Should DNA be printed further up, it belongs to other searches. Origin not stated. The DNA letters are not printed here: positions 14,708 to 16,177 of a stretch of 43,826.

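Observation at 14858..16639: Gene B: GH108 muramidase/PG_binding_3 module fused to a ~400-aa unknown domain, with no export signal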

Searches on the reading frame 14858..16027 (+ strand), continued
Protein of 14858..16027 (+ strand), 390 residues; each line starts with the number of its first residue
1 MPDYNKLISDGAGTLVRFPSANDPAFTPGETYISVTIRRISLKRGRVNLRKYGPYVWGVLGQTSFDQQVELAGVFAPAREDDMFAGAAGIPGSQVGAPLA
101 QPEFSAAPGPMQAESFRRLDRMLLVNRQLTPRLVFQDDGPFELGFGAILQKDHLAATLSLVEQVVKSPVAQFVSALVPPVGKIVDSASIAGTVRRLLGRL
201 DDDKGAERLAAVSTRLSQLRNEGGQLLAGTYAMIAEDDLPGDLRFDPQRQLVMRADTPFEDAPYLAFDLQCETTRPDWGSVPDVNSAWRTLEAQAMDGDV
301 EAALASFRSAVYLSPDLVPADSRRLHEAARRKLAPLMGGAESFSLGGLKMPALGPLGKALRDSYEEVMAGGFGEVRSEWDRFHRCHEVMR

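Call 38: find_related_loci(query=A2, collection=genome_contigs, flank=10000)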
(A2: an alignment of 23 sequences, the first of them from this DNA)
Query A2 (377 aa) in genome_contigs; peptide patterns used: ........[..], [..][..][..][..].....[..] (x = any residue, [..] = any of these).
25 stretches matched a pattern; 17 encode a relative of the query (tblastn E <= 1e-3); 17 distinct loci.
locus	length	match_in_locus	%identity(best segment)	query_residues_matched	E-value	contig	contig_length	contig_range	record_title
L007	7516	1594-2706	65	1-376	6e-158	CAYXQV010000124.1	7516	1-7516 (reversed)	MAG TPA_asm: uncultured Hyphomonadaceae bacterium isolate SRP141376_co3_122 genome assembly, contig: NODE_26190_length_7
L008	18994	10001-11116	65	1-376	2e-157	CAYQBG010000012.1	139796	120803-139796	MAG TPA_asm: uncultured Hyphomonadaceae bacterium isolate SRP332253_co1_248 genome assembly, contig: NODE_73_length_1397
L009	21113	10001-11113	63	1-376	5e-147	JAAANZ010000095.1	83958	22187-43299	MAG: Alphaproteobacteria bacterium isolate GSL.Bin11 NODE_65_length_83958_cov_0.917614, whole genome shotgun sequence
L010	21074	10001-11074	55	9-369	1e-120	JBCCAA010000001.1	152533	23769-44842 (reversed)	MAG: Pseudomonadota bacterium isolate P01_A01_bin.13 k141_82333_length_152533_cov_22.9477, whole genome shotgun sequence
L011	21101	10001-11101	53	15-369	3e-120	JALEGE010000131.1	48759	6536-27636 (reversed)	MAG: Hyphomonadaceae bacterium isolate CC_bin33 k97_159468, whole genome shotgun sequence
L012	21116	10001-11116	51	1-367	2e-119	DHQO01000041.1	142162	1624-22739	MAG TPA_asm: Hyphomonadaceae bacterium UBA5336 UBA5336_contig_66, whole genome shotgun sequence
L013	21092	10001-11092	53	5-369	2e-116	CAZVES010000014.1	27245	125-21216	MAG TPA_asm: uncultured Hyphomonadaceae bacterium isolate binchicken_co8_330 genome assembly, contig: NODE_2451_length_2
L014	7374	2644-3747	51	1-362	8e-115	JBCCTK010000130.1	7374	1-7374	MAG: Pseudomonadota bacterium isolate P01_D01_bin.79 k141_1769626_length_7374_cov_10.0000, whole genome shotgun sequence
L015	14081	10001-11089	50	3-362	1e-112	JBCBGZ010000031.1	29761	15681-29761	MAG: Pseudomonadota bacterium isolate J06616_19 NODE_329_length_29761_cov_26.174140, whole genome shotgun sequence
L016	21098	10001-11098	50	3-369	1e-111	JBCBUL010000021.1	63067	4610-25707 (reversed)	MAG: Pseudomonadota bacterium isolate J06640_3 k141_102867_length_63067_cov_30.2697, whole genome shotgun sequence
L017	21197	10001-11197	47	7-376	2e-107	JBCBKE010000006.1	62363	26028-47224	MAG: Pseudomonadota bacterium isolate J06627_17 NODE_6_length_62363_cov_12.043397, whole genome shotgun sequence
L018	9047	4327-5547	45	7-376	2e-106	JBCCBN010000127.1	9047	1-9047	MAG: Pseudomonadota bacterium isolate P01_A01_bin.36 k141_864272_length_9047_cov_13.8159, whole genome shotgun sequence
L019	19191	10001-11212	45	7-376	4e-101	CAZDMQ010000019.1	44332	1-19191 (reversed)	MAG TPA_asm: uncultured Hyphomonadaceae bacterium isolate SRP141376_co3_357 genome assembly, contig: NODE_2064_length_44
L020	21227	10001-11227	42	7-376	4e-99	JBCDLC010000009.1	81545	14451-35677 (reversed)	MAG: Pseudomonadota bacterium isolate P01_H01_bin.76 k141_385062_length_81545_cov_25.9916, whole genome shotgun sequence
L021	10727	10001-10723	52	1-240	3e-73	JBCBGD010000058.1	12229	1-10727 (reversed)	MAG: Pseudomonadota bacterium isolate J06614_5 NODE_58_length_12229_cov_5.995556, whole genome shotgun sequence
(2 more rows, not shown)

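Call 41: search_protein_families(library=padloc, proteins=[P0034, P0037, P0039, P0043, P0048, P0056, P0058, P0061, P0040, P0029], max_evalue=0.01)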
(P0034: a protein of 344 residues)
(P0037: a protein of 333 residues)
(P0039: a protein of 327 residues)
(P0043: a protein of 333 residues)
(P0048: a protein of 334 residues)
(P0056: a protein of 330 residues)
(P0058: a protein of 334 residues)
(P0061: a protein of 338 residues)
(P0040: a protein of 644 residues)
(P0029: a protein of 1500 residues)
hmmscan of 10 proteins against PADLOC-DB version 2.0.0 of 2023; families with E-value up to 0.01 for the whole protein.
P0034 (344 aa): 1 family
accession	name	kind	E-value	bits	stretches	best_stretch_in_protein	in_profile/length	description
PDLC03216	MTase_II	-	0.0006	16.9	0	238-280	37-78/364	Type II methyltransferase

P0037 (333 aa): 0 families

P0039 (327 aa): 0 families

P0043 (333 aa): 0 families

P0048 (334 aa): 0 families

P0056 (330 aa): 0 families

P0058 (334 aa): 0 families

P0061 (338 aa): 0 families

P0040 (644 aa): 0 families

P0029 (1500 aa): 1 family
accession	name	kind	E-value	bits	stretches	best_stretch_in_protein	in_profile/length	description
PDLC05062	PDC-S66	-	1.8e-05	22.3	1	1055-1085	151-182/282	-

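Call 42: list_cluster_members(proteins=[P0034, P0039, P0043, P0056, P0061, P0080, P0040, P0029, P0096, P0047])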
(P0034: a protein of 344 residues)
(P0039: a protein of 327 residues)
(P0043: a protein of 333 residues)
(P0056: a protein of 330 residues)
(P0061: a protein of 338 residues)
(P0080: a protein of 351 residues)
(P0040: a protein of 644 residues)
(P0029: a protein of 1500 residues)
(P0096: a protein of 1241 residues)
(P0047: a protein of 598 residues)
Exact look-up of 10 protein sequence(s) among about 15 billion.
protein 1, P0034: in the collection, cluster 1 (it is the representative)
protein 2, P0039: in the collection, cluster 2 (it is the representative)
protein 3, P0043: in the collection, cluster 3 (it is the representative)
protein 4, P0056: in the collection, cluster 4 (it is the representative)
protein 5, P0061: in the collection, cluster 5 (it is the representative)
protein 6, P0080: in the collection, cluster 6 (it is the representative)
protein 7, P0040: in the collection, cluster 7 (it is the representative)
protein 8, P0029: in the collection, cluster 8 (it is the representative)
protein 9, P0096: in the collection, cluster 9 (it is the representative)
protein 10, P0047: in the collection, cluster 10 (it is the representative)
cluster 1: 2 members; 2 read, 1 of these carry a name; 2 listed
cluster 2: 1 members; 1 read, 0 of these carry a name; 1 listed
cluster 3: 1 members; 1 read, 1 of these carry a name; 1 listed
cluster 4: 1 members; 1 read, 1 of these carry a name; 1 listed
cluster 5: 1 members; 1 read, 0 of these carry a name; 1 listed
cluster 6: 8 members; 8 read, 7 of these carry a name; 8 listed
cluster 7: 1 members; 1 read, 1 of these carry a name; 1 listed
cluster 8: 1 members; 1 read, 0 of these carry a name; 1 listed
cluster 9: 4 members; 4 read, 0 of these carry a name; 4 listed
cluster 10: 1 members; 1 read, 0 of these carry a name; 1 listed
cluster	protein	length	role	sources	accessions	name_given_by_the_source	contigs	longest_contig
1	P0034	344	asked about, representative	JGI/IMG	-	-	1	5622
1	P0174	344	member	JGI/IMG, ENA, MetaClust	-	\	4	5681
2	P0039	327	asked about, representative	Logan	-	-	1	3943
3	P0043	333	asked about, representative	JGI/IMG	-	hypothetical protein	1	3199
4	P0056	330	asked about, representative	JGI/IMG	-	hypothetical protein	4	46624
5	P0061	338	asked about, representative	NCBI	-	-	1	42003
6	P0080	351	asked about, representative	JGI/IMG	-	hypothetical protein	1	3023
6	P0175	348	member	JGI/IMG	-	hypothetical protein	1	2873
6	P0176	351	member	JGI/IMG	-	hypothetical protein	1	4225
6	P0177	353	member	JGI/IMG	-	hypothetical protein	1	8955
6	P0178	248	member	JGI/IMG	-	ABC-type amino acid transport substrate-binding protein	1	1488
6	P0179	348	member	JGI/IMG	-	hypothetical protein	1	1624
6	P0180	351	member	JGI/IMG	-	hypothetical protein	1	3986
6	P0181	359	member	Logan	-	-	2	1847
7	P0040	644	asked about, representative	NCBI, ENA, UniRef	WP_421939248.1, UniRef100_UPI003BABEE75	DNA/RNA non-specific endonuclease [Pedobacter sp.] | DNA/RNA non-specific endonuclease n=1 Tax=Pedobacter sp. TaxID=1411316 RepID=UPI003BABEE75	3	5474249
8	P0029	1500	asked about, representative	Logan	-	-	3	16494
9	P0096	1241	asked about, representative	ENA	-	-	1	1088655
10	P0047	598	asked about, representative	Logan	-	-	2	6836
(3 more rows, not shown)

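Call 43: find_encoding_contigs(protein=P0056, flank=7000, max_places=2)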
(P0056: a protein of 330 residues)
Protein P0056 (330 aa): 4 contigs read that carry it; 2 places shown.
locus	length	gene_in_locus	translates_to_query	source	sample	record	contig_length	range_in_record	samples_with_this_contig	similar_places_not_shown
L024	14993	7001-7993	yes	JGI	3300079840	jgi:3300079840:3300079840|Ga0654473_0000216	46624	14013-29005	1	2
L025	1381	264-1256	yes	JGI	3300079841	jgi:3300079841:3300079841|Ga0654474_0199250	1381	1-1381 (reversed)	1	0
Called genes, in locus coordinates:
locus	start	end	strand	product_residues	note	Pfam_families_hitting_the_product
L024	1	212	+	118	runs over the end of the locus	-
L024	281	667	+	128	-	-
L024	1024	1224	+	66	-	-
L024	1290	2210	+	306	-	-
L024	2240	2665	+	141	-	-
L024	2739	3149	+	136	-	-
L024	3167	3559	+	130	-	-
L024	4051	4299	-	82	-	-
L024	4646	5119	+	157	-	-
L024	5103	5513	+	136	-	-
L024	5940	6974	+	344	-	-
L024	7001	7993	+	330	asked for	-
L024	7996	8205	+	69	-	-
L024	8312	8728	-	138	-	PF00589:Phage_integrase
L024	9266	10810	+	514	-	-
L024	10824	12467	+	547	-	-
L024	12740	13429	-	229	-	PF00239:Resolvase, PF07508:Recombinase (weak)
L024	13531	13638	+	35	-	-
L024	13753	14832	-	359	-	-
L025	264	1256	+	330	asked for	-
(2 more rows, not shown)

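Call 44: find_encoding_contigs(protein=P0061, flank=7000, max_places=2)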
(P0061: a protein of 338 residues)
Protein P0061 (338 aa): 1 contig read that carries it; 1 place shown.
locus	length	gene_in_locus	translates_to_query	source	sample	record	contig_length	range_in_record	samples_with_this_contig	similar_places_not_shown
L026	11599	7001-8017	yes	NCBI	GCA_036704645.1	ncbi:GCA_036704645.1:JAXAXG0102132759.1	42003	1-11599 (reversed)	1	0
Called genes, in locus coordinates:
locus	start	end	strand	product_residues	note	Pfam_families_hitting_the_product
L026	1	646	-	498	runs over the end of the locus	PF08447:PAS_3, PF01590:GAF, PF13185:GAF_2, PF13492:GAF_3 (weak), PF13487:HD_5, PF01966:HD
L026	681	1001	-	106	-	-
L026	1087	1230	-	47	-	-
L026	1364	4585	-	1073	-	PF25873:WHD_MalT, PF14938:SNAP (faint), PF00515:TPR_1 (faint), PF07719:TPR_2 (faint), PF13176:TPR_7 (faint), PF13424:TPR_12, PF17874:TPR_MalT, PF03704:BTAD, +2 more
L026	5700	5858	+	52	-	-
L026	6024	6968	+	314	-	PF00112:Peptidase_C1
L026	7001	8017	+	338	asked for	-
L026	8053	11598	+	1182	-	?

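Call 45: find_encoding_contigs(protein=P0096, flank=7000, max_places=2)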
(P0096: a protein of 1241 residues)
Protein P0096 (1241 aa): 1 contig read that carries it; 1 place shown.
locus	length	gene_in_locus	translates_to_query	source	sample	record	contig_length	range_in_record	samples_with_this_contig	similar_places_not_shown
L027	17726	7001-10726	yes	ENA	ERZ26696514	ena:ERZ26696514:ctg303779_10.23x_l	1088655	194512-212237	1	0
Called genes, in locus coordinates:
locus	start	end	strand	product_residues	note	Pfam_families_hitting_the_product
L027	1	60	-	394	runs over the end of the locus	PF00009:GTP_EFTU, PF03144:GTP_EFTU_D2, PF03143:GTP_EFTU_D3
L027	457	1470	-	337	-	-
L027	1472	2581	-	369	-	PF00583:Acetyltransf_1 (faint)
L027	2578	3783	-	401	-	-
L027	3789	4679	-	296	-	PF00899:ThiF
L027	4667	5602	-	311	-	-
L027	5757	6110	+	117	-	PF02026:RyR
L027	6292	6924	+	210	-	-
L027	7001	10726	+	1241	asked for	PF05838:Glyco_hydro_108, PF09374:PG_binding_3, PF20308:TPR-S, PF13365:Trypsin_2, PF00089:Trypsin (weak)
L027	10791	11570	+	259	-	PF00378:ECH_1, PF16113:ECH_2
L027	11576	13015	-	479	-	PF00535:Glycos_transf_2, PF03142:Chitin_synth_2 (faint), PF10111:Glyco_tranf_2_2 (faint), PF13641:Glyco_tranf_2_3, PF00535:Glycos_transf_2, PF13632:Glyco_trans_2_3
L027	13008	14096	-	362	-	PF13646:HEAT_2 (faint), PF02985:HEAT (faint)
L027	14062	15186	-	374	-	PF13424:TPR_12 (faint), PF14559:TPR_19 (weak)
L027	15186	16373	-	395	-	PF01627:Hpt (weak), PF00072:Response_reg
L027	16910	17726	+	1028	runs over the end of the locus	PF07715:Plug, PF00593:TonB_dep_Rec_b-barrel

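Call 46: find_encoding_contigs(protein=P0029, flank=7000, max_places=2)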
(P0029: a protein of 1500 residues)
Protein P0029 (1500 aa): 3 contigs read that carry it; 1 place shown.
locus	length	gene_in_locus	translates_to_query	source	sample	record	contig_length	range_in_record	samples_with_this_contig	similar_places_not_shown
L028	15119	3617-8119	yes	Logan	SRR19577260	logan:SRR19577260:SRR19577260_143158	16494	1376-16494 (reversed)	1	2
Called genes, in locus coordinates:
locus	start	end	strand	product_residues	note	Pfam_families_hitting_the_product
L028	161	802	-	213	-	-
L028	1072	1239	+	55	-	-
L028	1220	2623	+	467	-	PF13676:TIR_2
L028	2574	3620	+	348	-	PF00004:AAA (weak), PF07724:AAA_2 (faint), PF07728:AAA_5, PF13401:AAA_22 (weak)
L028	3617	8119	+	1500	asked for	PF13676:TIR_2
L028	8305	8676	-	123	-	PF02985:HEAT (faint)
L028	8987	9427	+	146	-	-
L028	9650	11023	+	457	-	-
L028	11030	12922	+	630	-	PF16697:Yop-YscD_cpl (faint), PF00498:FHA (faint), PF13365:Trypsin_2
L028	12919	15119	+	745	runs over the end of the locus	PF13424:TPR_12 (faint)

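Call 47: search_protein_families(library=pfam, proteins=[L024:5940-6974:+, L005:1682-2806:+, L026:6024-6968:+, L026:8053-11598:+, L027:6292-6924:+, L003:5648-7018:+, L024:7996-8205:+, L006:12991-16086:+], max_evalue=0.1)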
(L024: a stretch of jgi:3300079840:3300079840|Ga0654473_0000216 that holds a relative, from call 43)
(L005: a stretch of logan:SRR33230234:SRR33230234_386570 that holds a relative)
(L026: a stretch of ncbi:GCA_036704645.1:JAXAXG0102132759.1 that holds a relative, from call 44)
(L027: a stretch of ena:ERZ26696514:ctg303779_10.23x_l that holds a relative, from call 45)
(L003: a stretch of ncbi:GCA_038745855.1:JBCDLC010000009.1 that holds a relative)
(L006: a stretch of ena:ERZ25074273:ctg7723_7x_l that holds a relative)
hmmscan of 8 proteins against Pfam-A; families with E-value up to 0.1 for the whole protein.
L024:5940-6974:+ (344 aa): 0 families

L005:1682-2806:+ (374 aa): 1 family
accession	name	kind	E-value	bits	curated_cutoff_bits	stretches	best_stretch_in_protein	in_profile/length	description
PF13365.12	Trypsin_2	-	0.017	16.3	27.6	1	313-340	116-143/144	Trypsin-like peptidase domain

L026:6024-6968:+ (314 aa): 1 family
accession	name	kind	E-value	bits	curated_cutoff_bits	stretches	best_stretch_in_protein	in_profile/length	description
PF00112.29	Peptidase_C1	-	2.8e-08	34.6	20.7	1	62-284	4-201/220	Papain family cysteine protease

L026:8053-11598:+ (1182 aa): 4 families
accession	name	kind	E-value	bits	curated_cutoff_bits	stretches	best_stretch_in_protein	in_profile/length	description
PF20703.3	nSTAND1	-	4.4e-20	73.1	27.1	1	478-906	2-373/379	Novel STAND NTPase 1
PF12770.12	CHAT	-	6.9e-14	52.4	24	1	160-415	37-272/289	CHAT domain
PF17389.8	Bac_rhamnosid6H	-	0.0093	15.7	24.5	1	887-989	3-105/339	Bacterial alpha-L-rhamnosidase 6 hairpin glycosidase domain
PF01364.23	Peptidase_C25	-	0.014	15.1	23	1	250-411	223-347/374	Peptidase family C25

L027:6292-6924:+ (210 aa): 0 families

L003:5648-7018:+ (456 aa): 0 families

L024:7996-8205:+ (69 aa): 0 families

L006:12991-16086:+ (1031 aa): 10 families
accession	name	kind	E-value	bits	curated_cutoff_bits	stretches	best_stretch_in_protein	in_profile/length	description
PF13191.12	AAA_16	-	7.3e-07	30.3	32.6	1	196-340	2-142/167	AAA ATPase domain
PF25199.1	nSTAND_NTPase5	-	0.00015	22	34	1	199-251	18-73/145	Novel STAND NTPase 5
PF24883.2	NPHP3_N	-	0.00093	19.9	24.8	1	216-374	19-164/164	Nephrocystin 3, N-terminal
PF13401.12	AAA_22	-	0.0026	18.5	27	1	223-374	9-123/130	AAA domain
PF10236.15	DAP3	-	0.0056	16.4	23.1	1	197-240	2-44/311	Mitochondrial ribosomal death-associated protein 3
PF05729.18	NACHT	-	0.01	16.1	26.7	1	223-343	4-94/167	NACHT domain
PF13555.12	AAA_29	-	0.021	15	27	1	220-236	22-39/61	P-loop containing region of AAA domain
PF13173.12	AAA_14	-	0.024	15.1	27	0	223-275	6-56/129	AAA domain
PF13671.12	AAA_33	-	0.052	14.3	27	0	223-241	3-21/143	AAA domain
PF01443.25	Viral_helicase1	-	0.08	13.2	21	0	224-251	3-30/228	Viral superfamily 1 RNA helicase core domain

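Call 61: fold_search(model_id=the predicted structure, library=viral)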
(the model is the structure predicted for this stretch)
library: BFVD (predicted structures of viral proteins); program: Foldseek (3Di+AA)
matches with E <= 10: 277; with E <= 0.001: 1
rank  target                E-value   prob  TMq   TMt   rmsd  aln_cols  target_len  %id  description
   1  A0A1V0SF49            6.9e-05  1.00  0.39  0.45  12.4       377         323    8  Uncharacterized protein [Hokovirus HKV1]
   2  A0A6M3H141            5.2e-02  0.06  0.12  0.04  43.8       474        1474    9  (no name in the UniProt tables at hand)
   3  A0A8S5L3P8            1.5e-01  0.07  0.12  0.10  17.9       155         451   15  Maturation protein [ssRNA phage Zoerhiza.1_24]
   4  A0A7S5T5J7            1.9e-01  0.08  0.09  0.15  26.9       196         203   15  (no name in the UniProt tables at hand)
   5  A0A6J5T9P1            2.5e-01  0.02  0.07  0.06  23.7       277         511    9  Uncharacterized protein [uncultured Caudovirales phage]
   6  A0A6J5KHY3            3.1e-01  0.03  0.10  0.09  18.8       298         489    7  Uncharacterized protein [uncultured Caudovirales phage]
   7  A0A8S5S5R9            3.5e-01  0.10  0.17  0.25  13.7       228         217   10  Uncharacterized protein [Podoviridae sp. ctsUe5]
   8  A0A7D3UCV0            3.7e-01  0.04  0.11  0.20  11.6       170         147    8  (no name in the UniProt tables at hand)
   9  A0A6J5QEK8            4.4e-01  0.05  0.10  0.18   7.7        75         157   16  Uncharacterized protein [uncultured Caudovirales phage]
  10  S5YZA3                5.8e-01  0.08  0.16  0.20  21.6       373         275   10  Uncharacterized protein [Mycobacterium phage Dylan]
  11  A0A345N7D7            5.8e-01  0.02  0.10  0.10  25.0       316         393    9  (no name in the UniProt tables at hand)
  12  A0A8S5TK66            6.9e-01  0.06  0.17  0.23  18.7       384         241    8  Uncharacterized protein [Podoviridae sp. ctz6O13]
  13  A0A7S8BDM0            6.9e-01  0.04  0.07  0.04  21.2       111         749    7  Ser/Thr protein kinase [Medusavirus stheno T3]
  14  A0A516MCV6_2          7.3e-01  0.05  0.10  0.04  11.9        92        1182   12  (no name in the UniProt tables at hand)
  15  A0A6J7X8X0            7.3e-01  0.03  0.08  0.10  14.3       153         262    9  Uncharacterized protein [uncultured Caudovirales phage]
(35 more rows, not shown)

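Call 64: predict_structure(alignment_id=A4)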
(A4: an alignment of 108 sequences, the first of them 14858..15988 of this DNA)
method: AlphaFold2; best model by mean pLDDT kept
length: 377 residues; sequences in the alignment: 108
mean_pLDDT: 83.3   pTM: 0.80
mean pLDDT of the five models: 83.3, 82.5, 82.6, 82.6, 80.9
residues with pLDDT >= 90: 207; 70-90: 87; 50-70: 49; < 50: 34
segments of 3 or more residues with pLDDT < 50: 89-93, 95-104, 108-116
pLDDT, mean of each block of 10 residues (from residue 1): 86 95 96 96 77 92 87 85 58 46 49 50 79 96 93 85 87 74 64 89 89 97 97 96 94 95 97 95 95 95 97 97 98 86 51 68 77 50
secondary structure, 60 per line:
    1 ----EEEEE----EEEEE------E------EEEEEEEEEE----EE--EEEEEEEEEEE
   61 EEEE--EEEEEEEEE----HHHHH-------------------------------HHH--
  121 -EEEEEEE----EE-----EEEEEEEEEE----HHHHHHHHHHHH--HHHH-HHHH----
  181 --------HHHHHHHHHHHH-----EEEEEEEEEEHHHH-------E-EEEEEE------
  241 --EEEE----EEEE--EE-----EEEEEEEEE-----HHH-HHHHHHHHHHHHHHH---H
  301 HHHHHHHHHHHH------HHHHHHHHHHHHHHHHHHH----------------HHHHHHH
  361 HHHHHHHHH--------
elements in order: E5-9 E14-18 E32-41 E50-64 E67-75 H80-84 E122-128 E140-149 H154-165 H168-171 H173-176 H189-200 E206-215 H216-219 E229-234 E243-246 E251-254 E264-272 H282-296 H300-312 H319-337 H354-369
